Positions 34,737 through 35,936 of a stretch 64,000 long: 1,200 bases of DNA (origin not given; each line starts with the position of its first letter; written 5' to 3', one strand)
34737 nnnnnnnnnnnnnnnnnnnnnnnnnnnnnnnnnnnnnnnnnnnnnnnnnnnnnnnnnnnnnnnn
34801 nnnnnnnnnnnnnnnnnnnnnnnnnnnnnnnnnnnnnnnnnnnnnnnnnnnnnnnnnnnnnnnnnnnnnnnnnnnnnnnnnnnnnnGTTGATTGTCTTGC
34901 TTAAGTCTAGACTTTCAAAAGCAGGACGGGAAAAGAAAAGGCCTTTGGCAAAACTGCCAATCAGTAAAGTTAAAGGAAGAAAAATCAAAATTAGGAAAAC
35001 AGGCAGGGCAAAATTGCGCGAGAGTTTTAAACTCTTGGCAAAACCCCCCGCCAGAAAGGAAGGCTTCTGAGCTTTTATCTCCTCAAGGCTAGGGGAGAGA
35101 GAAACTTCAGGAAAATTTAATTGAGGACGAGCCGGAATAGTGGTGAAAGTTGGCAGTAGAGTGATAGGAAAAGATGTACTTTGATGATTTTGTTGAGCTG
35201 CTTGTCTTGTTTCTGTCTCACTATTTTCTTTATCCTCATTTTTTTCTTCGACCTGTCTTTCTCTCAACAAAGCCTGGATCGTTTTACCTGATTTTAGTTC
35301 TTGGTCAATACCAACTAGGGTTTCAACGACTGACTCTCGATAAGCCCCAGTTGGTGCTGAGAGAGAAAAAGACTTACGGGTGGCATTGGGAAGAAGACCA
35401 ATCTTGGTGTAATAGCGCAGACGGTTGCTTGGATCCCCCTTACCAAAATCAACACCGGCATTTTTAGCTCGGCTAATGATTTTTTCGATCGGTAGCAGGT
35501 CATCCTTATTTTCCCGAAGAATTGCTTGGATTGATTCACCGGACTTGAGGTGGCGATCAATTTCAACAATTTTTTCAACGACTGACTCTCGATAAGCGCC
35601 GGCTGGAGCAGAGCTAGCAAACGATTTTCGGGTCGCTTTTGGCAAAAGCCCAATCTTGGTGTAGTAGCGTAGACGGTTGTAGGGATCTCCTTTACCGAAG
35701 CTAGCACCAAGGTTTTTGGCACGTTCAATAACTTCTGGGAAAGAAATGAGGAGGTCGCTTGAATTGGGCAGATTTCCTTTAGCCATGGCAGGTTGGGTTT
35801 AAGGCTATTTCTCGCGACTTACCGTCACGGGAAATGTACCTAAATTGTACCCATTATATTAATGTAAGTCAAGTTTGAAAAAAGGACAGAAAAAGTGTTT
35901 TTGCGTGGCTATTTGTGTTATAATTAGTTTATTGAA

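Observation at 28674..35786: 2370-aa surface giant with tandem MerR-HTH-like modules at a predicted cytoplasmic N-terminus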

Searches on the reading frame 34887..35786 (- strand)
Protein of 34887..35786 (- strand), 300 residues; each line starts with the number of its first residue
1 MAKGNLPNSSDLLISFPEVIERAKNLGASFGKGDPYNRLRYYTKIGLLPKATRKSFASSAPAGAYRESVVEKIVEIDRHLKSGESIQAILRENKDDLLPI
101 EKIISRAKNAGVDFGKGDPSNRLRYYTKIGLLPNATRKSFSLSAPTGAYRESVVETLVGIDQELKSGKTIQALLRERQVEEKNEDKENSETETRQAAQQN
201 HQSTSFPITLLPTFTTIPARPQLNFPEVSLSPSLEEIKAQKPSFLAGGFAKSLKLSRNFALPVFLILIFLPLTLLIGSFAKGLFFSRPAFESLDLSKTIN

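Call 4: search_protein_families(library=pfam, proteins=[window:35067-35786:-], max_evalue=10)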
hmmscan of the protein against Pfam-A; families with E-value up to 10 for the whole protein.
window:35067-35786:- (240 aa): 3 families
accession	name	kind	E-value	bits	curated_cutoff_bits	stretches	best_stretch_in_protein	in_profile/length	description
PF00376.29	MerR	-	1.4e-07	31.6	28.2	2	39-54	16-31/38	MerR family regulatory protein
PF13411.12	MerR_1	-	0.0002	21.8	21.6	2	120-172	14-61/69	MerR HTH family regulatory protein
PF08265.16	YL1_C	-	0.8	10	22.6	1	118-127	13-22/29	YL1 nuclear protein C-terminal domain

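Call 5: search_protein_families(library=ncbifam, proteins=[window:35067-35786:-], max_evalue=10)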
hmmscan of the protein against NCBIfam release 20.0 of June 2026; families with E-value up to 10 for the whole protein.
window:35067-35786:- (240 aa): 3 families
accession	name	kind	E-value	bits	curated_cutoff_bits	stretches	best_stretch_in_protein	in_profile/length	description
NF041849.1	trans_regNmlR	equivalog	1.4e-05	25.1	175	2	120-173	14-63/117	stress response transcriptional regulator NmlR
TIGR02044.1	CueR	equivalog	0.0023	18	147.4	2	39-87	17-61/127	Cu(I)-responsive transcriptional regulator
TIGR02047.1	CadR-PbrR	equivalog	0.067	13.2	151.45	0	38-75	16-49/127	Cd(II)/Pb(II)-responsive transcriptional regulator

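Call 11: find_homologous_proteins(query=window:34887-35786:-)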
Query window:34887-35786:- (300 aa): 439 proteins with E <= 0.001 among 5058 candidates; the best 120 are listed.
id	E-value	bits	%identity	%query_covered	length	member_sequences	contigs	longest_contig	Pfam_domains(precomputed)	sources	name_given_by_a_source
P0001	2.2e-29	121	46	50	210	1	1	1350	-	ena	-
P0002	2.3e-28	118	46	48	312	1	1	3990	-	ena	-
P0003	1.2e-25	109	59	30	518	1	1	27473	-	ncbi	ncbi:MAG TPA: hypothetical protein VF303_00595, partial [Candidatus Nanoarchaeia archaeon]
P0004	3.4e-23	101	61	30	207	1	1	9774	-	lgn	-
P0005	5.0e-23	100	51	40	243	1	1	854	-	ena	-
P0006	6.3e-22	97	36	61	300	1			-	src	-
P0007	5.8e-21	93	49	36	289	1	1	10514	-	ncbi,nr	ncbi:hypothetical protein IID23_04065, partial [Patescibacteria group bacterium]|nr:hypothetical pro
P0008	1.2e-17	83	66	24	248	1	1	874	-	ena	-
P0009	3.2e-13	68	45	29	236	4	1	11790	-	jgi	-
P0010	4.6e-13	68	55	24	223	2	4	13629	-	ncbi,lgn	-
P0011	5.6e-13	67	51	25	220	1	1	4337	-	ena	-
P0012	6.2e-13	67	49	27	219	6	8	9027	-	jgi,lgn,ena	-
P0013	7.3e-13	67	51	25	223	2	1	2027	-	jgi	-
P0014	1.1e-12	66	55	22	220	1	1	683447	-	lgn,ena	-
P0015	1.2e-12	66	48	27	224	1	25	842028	-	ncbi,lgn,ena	-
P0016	1.5e-12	66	41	35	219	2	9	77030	-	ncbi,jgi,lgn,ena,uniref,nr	ncbi:hypothetical protein A2415_02320 [candidate division WWE3 bacterium RIFOXYC1_FULL_39_7]|uniref:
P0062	2.7e-11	62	51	28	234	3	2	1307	PF24146.3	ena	-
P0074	4.8e-11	61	44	27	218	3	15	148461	-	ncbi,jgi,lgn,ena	jgi:DNA-binding transcriptional MerR regulator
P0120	1.9e-10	59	48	27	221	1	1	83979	PF08004.18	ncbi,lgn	-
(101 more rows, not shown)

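Call 37: find_encoding_contigs(protein=P0015, flank=6000, max_places=2)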
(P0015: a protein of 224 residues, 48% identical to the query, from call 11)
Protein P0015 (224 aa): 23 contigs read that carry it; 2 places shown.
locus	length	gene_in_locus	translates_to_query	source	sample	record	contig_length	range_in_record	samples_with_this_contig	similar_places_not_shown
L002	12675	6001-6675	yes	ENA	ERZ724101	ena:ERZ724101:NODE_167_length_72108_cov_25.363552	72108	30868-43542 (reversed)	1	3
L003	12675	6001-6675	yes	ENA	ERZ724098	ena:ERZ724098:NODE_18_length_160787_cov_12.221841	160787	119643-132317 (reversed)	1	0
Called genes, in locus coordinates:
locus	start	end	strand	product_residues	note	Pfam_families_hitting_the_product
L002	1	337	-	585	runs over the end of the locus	PF03485:Arg_tRNA_synt_N, PF00750:tRNA-synt_1d, PF05746:DALR_1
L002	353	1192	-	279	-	PF00753:Lactamase_B (weak)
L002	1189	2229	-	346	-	PF03772:Competence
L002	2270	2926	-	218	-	PF10531:SLBB (weak), PF12836:HHH_3, PF00633:HHH (weak)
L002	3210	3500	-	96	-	PF12840:HTH_20, PF24033:DUF7342 (weak), PF01022:HTH_5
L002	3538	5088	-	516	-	PF13541:ChlI, PF01078:Mg_chelatase, PF20030:bpMoxR (faint), PF00158:Sigma54_activat (faint), PF07728:AAA_5, PF13335:Mg_chelatase_C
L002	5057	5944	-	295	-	PF02481:DNA_processg_A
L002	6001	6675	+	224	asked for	-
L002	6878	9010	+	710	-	PF13181:TPR_8 (faint), PF07719:TPR_2 (faint), PF13414:TPR_11 (faint), PF14559:TPR_19 (faint)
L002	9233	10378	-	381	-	PF01018:GTP1_OBG, PF03193:RsgA_GTPase (faint), PF00009:GTP_EFTU (faint), PF01926:MMR_HSR1, PF02421:FeoB_N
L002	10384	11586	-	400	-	PF01476:LysM, PF23446:LysM1_NFP_LYK (faint), PF23473:LysM3_LYK4_5 (faint), PF01476:LysM, PF01551:Peptidase_M23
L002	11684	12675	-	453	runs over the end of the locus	PF07497:Rho_RNA_bind, PF00006:ATP-synt_ab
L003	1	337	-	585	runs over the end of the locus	PF03485:Arg_tRNA_synt_N, PF00750:tRNA-synt_1d, PF05746:DALR_1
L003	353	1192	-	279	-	PF00753:Lactamase_B (weak)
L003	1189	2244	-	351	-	PF03772:Competence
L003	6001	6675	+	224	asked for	-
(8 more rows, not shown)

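Call 38: find_encoding_contigs(protein=P0074, flank=6000, max_places=2)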
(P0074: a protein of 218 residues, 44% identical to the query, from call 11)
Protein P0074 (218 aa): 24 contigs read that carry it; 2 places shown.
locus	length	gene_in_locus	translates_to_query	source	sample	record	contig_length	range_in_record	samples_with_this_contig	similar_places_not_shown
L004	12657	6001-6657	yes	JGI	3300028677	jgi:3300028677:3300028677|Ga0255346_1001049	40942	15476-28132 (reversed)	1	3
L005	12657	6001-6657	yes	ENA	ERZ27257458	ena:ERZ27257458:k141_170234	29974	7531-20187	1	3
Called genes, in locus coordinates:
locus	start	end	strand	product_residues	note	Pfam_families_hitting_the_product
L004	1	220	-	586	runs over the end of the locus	PF03485:Arg_tRNA_synt_N, PF00750:tRNA-synt_1d, PF05746:DALR_1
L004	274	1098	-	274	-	PF00753:Lactamase_B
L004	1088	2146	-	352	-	PF03772:Competence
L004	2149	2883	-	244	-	PF10531:SLBB, PF12836:HHH_3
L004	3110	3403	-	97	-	PF12840:HTH_20, PF01022:HTH_5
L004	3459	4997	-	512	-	PF13541:ChlI, PF01078:Mg_chelatase, PF07728:AAA_5, PF00493:MCM, PF13335:Mg_chelatase_C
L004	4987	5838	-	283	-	PF02481:DNA_processg_A, PF17782:WHD_DprA (weak)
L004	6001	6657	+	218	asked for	-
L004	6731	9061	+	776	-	PF04932:Wzy_C (weak), PF13432:TPR_16 (faint), PF13414:TPR_11 (weak), PF14559:TPR_19 (faint)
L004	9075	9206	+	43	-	-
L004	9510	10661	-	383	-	PF01018:GTP1_OBG, PF03193:RsgA_GTPase (faint), PF00009:GTP_EFTU (faint), PF01926:MMR_HSR1, PF02421:FeoB_N, PF19993:DO-GTPase2 (faint)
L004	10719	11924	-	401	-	PF01476:LysM, PF23473:LysM3_LYK4_5 (faint), PF01476:LysM, PF01551:Peptidase_M23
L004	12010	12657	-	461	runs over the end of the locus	PF07497:Rho_RNA_bind, PF00006:ATP-synt_ab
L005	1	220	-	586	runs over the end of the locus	PF03485:Arg_tRNA_synt_N, PF00750:tRNA-synt_1d, PF05746:DALR_1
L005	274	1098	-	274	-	PF00753:Lactamase_B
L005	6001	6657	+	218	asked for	-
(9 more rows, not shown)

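Call 53: search_protein_families(library=pfam, proteins=[P0062, P0016, P0120], max_evalue=1)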
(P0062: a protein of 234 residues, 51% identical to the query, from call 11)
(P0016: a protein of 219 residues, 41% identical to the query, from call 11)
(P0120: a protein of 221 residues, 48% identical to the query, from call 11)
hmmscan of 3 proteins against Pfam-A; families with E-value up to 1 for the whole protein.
P0062 (234 aa): 5 families
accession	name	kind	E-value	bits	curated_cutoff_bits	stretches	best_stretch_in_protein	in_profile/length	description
PF24146.1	K1-lyase_C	-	2.5e-05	25.1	27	1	163-219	3-57/70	K1 capsule-specific polysaccharide lyase, C-terminal domain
PF13411.12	MerR_1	-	0.00013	22.5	21.6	1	35-90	14-64/69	MerR HTH family regulatory protein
PF11380.13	Stealth_CR2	-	0.046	14.4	39.4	1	173-198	64-89/108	Stealth protein CR2, conserved region 2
PF06630.16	Exonuc_VIII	-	0.077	13.3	25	1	137-198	15-78/203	Enterobacterial exodeoxyribonuclease VIII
PF08265.16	YL1_C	-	0.34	11.2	22.6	0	32-43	12-23/29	YL1 nuclear protein C-terminal domain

P0016 (219 aa): 1 family
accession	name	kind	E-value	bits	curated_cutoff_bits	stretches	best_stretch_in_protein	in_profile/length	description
PF13411.12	MerR_1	-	0.00031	21.2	21.6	1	27-85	14-67/69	MerR HTH family regulatory protein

P0120 (221 aa): 3 families
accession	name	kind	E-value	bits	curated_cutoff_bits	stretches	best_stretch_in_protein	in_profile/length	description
PF13411.12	MerR_1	-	7.6e-05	23.2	21.6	1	27-85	14-67/69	MerR HTH family regulatory protein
PF24146.1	K1-lyase_C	-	0.0099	16.8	27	1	162-204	13-55/70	K1 capsule-specific polysaccharide lyase, C-terminal domain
PF13624.11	SurA_N_3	-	0.32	11.3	27.2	1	42-92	73-125/162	SurA-like N-terminal domain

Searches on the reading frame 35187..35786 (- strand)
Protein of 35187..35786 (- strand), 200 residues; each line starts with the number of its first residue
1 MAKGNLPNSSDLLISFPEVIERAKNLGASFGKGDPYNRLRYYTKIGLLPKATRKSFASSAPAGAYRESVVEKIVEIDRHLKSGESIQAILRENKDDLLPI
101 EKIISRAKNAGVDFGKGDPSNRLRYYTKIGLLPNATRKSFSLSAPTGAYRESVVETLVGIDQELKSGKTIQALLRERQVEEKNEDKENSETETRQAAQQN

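Call 27: search_solved_structures(query=window:35187-35786:-, max_evalue=1, show_alignments=3)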
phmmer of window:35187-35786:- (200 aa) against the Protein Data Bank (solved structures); distinct sequences matched with E-value up to 1: 1.
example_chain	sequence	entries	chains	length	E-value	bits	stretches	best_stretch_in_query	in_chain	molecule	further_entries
3jb9_i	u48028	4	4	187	0.42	13.8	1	97-163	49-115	Pre-mRNA-splicing factor cwf7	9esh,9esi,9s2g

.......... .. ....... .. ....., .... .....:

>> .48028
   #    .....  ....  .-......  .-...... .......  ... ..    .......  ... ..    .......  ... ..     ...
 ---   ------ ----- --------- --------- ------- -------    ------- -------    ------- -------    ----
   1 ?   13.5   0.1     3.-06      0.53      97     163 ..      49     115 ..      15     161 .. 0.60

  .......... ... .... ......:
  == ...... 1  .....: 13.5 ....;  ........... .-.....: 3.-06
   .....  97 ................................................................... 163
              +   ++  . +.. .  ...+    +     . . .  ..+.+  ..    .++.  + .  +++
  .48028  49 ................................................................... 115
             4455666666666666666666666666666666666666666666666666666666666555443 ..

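Call 28: search_solved_structures(query=A1, max_evalue=1, show_alignments=3)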
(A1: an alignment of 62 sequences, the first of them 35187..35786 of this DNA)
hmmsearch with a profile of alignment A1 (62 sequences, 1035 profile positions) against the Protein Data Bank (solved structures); distinct sequences matched with E-value up to 1: 0.

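Call 33: predict_structure(alignment_id=A1)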
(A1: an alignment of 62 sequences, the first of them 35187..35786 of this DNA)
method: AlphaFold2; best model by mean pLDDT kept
length: 200 residues; sequences in the alignment: 62
mean_pLDDT: 75.9   pTM: 0.56
mean pLDDT of the five models: 75.9, 75.2, 74.1, 73.9, 73.8
residues with pLDDT >= 90: 76; 70-90: 52; 50-70: 44; < 50: 28
segments of 3 or more residues with pLDDT < 50: 130-155
pLDDT, mean of each block of 10 residues (from residue 1): 59 92 98 97 96 90 95 97 97 74 72 65 54 40 40 52 69 73 75 81
secondary structure, 60 per line:
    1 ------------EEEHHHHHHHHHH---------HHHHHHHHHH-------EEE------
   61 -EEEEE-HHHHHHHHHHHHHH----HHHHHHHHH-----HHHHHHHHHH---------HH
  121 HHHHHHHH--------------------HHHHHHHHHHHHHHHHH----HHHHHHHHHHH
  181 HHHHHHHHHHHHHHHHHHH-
elements in order: E13-15 H16-25 H35-44 E52-54 E62-66 H68-81 H86-94 H100-109 H119-128 H149-165 H170-199

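Call 35: fold_search(model_id=the predicted structure, library=pdb)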
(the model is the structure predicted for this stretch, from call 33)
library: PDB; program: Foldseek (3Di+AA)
matches with E <= 10: 515; with E <= 0.001: 0
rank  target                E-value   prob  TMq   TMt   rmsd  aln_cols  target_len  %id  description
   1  2zhh                  3.5e-02  0.96  0.31  0.49  16.5       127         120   16  Crystal structure of SoxR (released 2008-03-25)
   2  5d90_B                5.7e-02  0.90  0.29  0.44  12.8       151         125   16  Crystal structure of HiNmlR, a MerR family regulator lacking the sensor domain, bound to promoter DNA (released 2016-06-29)
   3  5d90_A                7.4e-02  0.87  0.29  0.44  12.9       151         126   16  Crystal structure of HiNmlR, a MerR family regulator lacking the sensor domain, bound to promoter DNA (released 2016-06-29)
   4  5d90_C                8.9e-02  0.93  0.30  0.44  10.6       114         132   18  Crystal structure of HiNmlR, a MerR family regulator lacking the sensor domain, bound to promoter DNA (released 2016-06-29)
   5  5c8e_G                1.5e-01  0.85  0.35  0.26   6.4       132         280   17  Crystal structure of Thermus thermophilus CarH bound to adenosylcobalamin and a 26-bp DNA segment (released 2015-09-30)
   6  2zhg_A                1.8e-01  0.44  0.22  0.35  13.3       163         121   16  Crystal structure of SoxR in complex with DNA (released 2008-03-25)
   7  3iao                  3.0e-01  0.35  0.27  0.21  18.4       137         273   18  Conformational plasticity of the coiled coil domain of BmrR is required for bmr promoter binding-the unliganded structur (released 2010-04-14)
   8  7xn2                  3.2e-01  0.75  0.29  0.37   6.4       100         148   15  Crystal structure of CvkR, a novel MerR-type transcriptional regulator (released 2023-03-08)
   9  6jbx_A                3.4e-01  0.13  0.16  0.21  12.3       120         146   12  Crystal structure of Streptococcus pneumoniae FabT in complex with DNA (released 2019-07-24)
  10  5c8d_F                3.8e-01  0.66  0.34  0.26   6.9       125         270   20  Crystal structure of full-length Thermus thermophilus CarH bound to adenosylcobalamin (dark state) (released 2015-09-30)
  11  3qao                  4.1e-01  0.30  0.28  0.38  18.7       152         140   17  The crystal structure of the N-terminal domain of a MerR-like transcriptional regulator from Listeria monocytogenes EGD- (released 2011-01-26)
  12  4r4e_A                4.3e-01  0.80  0.27  0.58   6.4        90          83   18  Structure of GlnR-DNA complex (released 2015-03-04)
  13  6jni_E                4.3e-01  0.44  0.29  0.41  17.5       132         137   14  Crystal structure of the transcriptional regulator CadR from P. putida in complex with Zinc(II) and DNA (released 2019-09-25)
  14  5i44_A                5.3e-01  0.60  0.23  0.55   3.3        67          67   18  Structure of RacA-DNA complex; P21 form (released 2016-05-04)
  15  3d6y_A                5.3e-01  0.28  0.27  0.20  17.5       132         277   17  Crystal structure of R275E mutant of BMRR bound to DNA and berberine (released 2008-08-26)
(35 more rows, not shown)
